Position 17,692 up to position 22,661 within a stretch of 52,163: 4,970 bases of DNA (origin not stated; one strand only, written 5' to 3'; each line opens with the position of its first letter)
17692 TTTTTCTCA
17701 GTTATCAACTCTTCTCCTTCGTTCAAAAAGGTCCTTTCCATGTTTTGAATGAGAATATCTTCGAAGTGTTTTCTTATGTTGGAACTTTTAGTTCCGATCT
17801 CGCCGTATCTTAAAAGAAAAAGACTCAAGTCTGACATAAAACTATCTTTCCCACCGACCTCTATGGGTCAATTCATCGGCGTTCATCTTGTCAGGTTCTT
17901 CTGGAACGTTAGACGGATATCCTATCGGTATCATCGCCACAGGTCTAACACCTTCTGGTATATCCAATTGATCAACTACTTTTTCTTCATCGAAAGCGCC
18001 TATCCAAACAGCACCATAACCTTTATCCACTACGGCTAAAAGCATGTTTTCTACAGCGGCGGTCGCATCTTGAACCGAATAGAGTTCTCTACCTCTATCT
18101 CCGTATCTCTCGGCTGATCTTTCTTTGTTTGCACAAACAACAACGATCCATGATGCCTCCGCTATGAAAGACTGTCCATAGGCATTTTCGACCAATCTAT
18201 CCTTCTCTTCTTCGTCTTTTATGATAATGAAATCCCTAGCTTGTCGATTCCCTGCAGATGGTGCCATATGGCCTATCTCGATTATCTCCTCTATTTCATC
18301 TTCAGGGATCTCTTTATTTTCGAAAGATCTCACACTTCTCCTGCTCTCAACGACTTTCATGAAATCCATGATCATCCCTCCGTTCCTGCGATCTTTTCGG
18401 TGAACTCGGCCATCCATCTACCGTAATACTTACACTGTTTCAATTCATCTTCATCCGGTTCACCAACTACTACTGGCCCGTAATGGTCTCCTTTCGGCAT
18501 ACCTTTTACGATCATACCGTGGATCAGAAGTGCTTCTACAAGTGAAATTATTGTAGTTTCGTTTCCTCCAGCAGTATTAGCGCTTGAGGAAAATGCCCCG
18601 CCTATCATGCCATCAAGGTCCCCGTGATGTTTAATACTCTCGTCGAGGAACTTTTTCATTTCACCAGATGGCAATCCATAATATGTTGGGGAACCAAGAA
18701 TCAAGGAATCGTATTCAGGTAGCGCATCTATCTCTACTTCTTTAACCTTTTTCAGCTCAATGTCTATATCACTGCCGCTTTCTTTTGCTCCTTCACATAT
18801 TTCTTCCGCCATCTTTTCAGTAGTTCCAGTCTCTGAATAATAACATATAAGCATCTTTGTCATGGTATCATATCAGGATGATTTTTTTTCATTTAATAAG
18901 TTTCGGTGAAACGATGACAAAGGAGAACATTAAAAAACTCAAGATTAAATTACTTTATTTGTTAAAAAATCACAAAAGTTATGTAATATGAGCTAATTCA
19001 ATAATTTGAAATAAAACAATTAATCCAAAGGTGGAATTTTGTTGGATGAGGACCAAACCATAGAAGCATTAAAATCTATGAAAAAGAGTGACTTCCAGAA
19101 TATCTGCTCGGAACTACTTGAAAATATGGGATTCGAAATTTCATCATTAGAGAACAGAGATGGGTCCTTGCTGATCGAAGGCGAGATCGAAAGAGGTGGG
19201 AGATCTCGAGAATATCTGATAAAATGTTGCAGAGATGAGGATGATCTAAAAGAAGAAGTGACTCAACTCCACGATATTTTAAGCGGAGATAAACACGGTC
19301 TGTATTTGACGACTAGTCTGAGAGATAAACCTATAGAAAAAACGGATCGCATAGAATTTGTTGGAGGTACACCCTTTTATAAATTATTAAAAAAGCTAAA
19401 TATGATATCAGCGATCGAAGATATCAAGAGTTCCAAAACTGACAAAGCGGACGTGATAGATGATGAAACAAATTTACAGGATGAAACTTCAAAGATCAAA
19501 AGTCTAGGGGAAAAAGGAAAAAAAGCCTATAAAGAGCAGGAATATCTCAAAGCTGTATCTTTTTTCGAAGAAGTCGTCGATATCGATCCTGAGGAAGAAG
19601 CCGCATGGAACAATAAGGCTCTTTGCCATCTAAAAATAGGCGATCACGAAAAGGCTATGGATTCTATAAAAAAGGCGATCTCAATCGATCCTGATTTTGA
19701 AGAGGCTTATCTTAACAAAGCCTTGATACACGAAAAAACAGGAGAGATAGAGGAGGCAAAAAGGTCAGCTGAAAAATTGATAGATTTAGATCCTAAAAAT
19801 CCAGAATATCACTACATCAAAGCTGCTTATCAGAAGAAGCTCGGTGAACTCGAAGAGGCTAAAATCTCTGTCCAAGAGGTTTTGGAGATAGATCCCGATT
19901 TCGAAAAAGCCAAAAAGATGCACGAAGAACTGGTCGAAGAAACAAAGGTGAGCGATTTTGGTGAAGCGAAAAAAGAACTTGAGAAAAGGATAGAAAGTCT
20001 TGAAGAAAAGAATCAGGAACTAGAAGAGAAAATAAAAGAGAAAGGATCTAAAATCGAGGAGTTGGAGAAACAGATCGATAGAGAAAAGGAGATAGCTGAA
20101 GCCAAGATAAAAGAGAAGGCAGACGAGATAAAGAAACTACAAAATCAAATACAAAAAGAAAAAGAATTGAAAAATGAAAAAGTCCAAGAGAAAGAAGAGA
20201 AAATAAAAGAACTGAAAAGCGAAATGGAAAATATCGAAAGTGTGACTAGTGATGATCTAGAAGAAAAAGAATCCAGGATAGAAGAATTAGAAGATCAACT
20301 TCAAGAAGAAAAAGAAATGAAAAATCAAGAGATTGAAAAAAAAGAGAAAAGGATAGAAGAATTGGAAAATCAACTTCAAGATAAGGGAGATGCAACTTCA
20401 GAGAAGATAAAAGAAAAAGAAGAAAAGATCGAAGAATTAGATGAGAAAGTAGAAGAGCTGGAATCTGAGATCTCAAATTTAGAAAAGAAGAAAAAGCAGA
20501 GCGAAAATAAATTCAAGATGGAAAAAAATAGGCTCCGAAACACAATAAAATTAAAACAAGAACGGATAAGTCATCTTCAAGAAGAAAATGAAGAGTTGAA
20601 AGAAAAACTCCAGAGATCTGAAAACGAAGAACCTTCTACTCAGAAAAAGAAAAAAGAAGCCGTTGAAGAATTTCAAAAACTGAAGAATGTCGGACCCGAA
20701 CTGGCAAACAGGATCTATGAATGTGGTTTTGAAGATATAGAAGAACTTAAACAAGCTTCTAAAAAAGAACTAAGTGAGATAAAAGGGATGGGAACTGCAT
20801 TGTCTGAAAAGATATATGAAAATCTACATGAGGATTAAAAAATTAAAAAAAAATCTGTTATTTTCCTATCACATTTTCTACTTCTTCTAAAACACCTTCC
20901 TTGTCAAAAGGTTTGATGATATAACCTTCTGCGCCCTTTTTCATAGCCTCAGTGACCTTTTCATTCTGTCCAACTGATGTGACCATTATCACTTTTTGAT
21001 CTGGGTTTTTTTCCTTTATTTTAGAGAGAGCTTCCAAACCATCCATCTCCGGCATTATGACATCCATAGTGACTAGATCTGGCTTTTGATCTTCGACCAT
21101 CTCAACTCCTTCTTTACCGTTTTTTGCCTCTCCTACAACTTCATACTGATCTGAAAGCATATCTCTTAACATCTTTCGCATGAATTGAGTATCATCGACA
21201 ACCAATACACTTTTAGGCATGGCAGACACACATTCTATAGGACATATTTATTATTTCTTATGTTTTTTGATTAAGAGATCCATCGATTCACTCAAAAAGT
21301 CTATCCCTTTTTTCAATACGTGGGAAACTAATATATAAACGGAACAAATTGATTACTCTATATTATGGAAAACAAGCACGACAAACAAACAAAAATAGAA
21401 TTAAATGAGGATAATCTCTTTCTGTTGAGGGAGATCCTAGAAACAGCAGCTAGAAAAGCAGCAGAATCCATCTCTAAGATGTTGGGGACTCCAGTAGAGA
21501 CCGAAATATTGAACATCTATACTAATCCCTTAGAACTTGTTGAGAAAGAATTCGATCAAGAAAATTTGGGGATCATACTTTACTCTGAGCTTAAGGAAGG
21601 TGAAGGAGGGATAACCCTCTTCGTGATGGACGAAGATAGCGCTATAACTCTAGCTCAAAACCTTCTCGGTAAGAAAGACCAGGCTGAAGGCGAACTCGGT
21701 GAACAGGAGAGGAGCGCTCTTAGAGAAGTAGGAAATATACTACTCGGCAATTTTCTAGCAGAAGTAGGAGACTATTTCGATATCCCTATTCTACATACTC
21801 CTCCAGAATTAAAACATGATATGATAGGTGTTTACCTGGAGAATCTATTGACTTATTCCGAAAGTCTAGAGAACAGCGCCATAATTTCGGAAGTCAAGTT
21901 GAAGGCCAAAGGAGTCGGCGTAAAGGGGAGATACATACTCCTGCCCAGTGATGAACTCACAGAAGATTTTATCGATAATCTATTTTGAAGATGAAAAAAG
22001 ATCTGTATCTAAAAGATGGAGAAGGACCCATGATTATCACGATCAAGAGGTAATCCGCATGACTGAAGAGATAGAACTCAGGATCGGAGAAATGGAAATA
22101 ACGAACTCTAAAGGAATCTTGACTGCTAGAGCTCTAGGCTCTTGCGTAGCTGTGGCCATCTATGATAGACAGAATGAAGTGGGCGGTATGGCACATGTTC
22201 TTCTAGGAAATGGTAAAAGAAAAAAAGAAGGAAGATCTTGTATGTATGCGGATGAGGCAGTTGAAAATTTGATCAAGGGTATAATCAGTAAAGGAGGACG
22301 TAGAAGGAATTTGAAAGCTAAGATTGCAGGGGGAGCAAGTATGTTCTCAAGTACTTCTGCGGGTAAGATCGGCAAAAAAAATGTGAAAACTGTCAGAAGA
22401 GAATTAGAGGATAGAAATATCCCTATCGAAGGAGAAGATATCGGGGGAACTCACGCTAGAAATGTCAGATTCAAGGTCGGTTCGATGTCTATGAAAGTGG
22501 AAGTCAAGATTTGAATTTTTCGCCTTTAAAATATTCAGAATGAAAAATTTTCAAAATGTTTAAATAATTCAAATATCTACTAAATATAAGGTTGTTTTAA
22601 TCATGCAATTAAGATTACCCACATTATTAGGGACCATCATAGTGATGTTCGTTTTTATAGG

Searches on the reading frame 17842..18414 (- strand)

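Call 7: search_protein_families(library=pfam, proteins=[window:17842-18414:-], max_evalue=0.001)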
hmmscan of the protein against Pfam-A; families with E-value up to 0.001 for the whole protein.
window:17842-18414:- (190 aa): 2 families
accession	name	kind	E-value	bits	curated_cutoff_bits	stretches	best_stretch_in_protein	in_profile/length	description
PF00881.29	Nitroreductase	-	7.8e-33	114.4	23.5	2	78-166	81-167/167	Nitroreductase family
PF14512.11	TM1586_NiRdase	-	1.2e-11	45.1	27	1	19-105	3-85/215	Putative TM nitroreductase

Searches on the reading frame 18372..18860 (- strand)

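Call 7: search_protein_families(library=pfam, proteins=[window:18372-18860:-], max_evalue=0.001)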
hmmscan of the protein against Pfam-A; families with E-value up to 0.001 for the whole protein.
window:18372-18860:- (162 aa): 4 families
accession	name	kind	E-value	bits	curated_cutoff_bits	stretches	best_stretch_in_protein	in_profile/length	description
PF00258.30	Flavodoxin_1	-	1.5e-12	48.3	25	1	5-77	1-74/143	Flavodoxin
PF12724.12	Flavodoxin_5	-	2.5e-10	41.3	27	1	4-95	1-86/145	Flavodoxin domain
PF03358.20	FMN_red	-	1.1e-08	35.3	24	1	45-118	66-139/152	NADPH-dependent FMN reductase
PF12641.12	Flavodoxin_3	-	6.6e-06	26.5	27.5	1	4-73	1-64/160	Flavodoxin domain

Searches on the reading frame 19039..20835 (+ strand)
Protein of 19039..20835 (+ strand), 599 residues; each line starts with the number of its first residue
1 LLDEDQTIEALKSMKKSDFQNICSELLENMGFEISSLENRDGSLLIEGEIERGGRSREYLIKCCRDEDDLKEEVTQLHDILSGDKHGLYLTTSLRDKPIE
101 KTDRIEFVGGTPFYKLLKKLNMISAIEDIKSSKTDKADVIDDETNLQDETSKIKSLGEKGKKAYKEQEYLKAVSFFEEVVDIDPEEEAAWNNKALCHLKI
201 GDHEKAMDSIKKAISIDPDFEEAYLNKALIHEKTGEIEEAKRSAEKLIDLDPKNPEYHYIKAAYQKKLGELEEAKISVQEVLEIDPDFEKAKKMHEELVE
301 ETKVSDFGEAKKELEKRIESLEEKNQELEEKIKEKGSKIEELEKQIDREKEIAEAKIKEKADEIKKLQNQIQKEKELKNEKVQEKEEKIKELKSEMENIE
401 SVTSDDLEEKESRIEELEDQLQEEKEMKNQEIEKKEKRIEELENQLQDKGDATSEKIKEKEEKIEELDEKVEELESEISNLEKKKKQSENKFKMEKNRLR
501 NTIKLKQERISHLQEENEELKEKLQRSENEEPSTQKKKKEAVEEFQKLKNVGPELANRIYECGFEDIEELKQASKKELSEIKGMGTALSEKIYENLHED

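Call 7: search_protein_families(library=pfam, proteins=[window:19039-20835:+], max_evalue=0.001)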
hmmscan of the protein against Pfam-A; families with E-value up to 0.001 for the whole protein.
window:19039-20835:+ (599 aa): 23 families
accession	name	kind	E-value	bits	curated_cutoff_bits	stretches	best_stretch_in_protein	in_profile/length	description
PF07719.23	TPR_2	-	8.8e-23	78.9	27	2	188-219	2-33/34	Tetratricopeptide repeat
PF13181.12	TPR_8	-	1.6e-21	75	25.7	2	189-219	3-33/34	Tetratricopeptide repeat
PF00515.34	TPR_1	-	4.4e-21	74.2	27.8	1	189-220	3-34/34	Tetratricopeptide repeat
PF13431.12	TPR_17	-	2.3e-17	62.2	24.4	2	211-241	3-33/34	Tetratricopeptide repeat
PF14559.12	TPR_19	-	4.1e-15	56.3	25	2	201-263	5-67/68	Tetratricopeptide repeat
PF13414.12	TPR_11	-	1.3e-11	44.4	26.8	1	200-235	7-42/42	TPR repeat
PF13428.12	TPR_14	-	1.2e-10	41.4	23.5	0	222-262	2-42/44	Tetratricopeptide repeat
PF14520.12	HHH_5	-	2.5e-10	41.1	27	1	543-597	2-56/57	Helix-hairpin-helix domain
PF13432.12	TPR_16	-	2.5e-10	41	32.7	1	160-219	4-63/65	Tetratricopeptide repeat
PF13174.12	TPR_6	-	2.2e-09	37.8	26.3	0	222-253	1-32/33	Tetratricopeptide repeat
PF14853.12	Fis1_TPR_C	-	4e-09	37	25.3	0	194-233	8-47/53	Fis1 C-terminal tetratricopeptide repeat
PF12895.13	ANAPC3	-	2.3e-08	34.6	27.2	0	217-275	19-76/82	Anaphase-promoting complex, cyclosome, subunit 3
PF13371.12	TPR_9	-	2.9e-06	27.6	35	0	202-263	10-71/73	Tetratricopeptide repeat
PF12569.14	NatA_aux_su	-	3.4e-06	26.7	33.3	1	196-252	201-257/515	N-terminal acetyltransferase A, auxiliary subunit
PF13424.12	TPR_12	-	6.2e-06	26.8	30.1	0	166-217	16-75/77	Tetratricopeptide repeat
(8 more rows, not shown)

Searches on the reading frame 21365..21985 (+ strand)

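Call 71: search_protein_families(library=pfam, proteins=[window:21365-21985:+], max_evalue=0.0001)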
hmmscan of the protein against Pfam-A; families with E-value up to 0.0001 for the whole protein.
window:21365-21985:+ (207 aa): 2 families
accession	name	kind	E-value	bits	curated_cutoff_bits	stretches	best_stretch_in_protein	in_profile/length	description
PF13690.11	CheX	-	1.9e-05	25.1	27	1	82-148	13-71/94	Chemotaxis phosphatase CheX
PF04509.17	CheC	-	5.5e-05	23.5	22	0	115-150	2-37/38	CheC-like family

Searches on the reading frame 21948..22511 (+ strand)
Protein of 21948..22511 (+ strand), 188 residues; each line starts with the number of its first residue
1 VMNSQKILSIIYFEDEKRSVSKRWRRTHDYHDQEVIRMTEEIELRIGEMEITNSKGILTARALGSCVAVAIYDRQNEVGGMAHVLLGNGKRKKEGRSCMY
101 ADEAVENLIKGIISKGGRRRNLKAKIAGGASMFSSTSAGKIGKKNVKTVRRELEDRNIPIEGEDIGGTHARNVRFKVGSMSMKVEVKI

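Call 71: search_protein_families(library=pfam, proteins=[window:21948-22511:+], max_evalue=0.0001)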
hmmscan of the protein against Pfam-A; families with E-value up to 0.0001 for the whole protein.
window:21948-22511:+ (188 aa): 1 family
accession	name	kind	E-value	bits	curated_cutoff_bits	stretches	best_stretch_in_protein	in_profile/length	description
PF03975.18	CheD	-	3.6e-27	95.1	25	1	90-184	9-106/108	CheD chemotactic sensory transduction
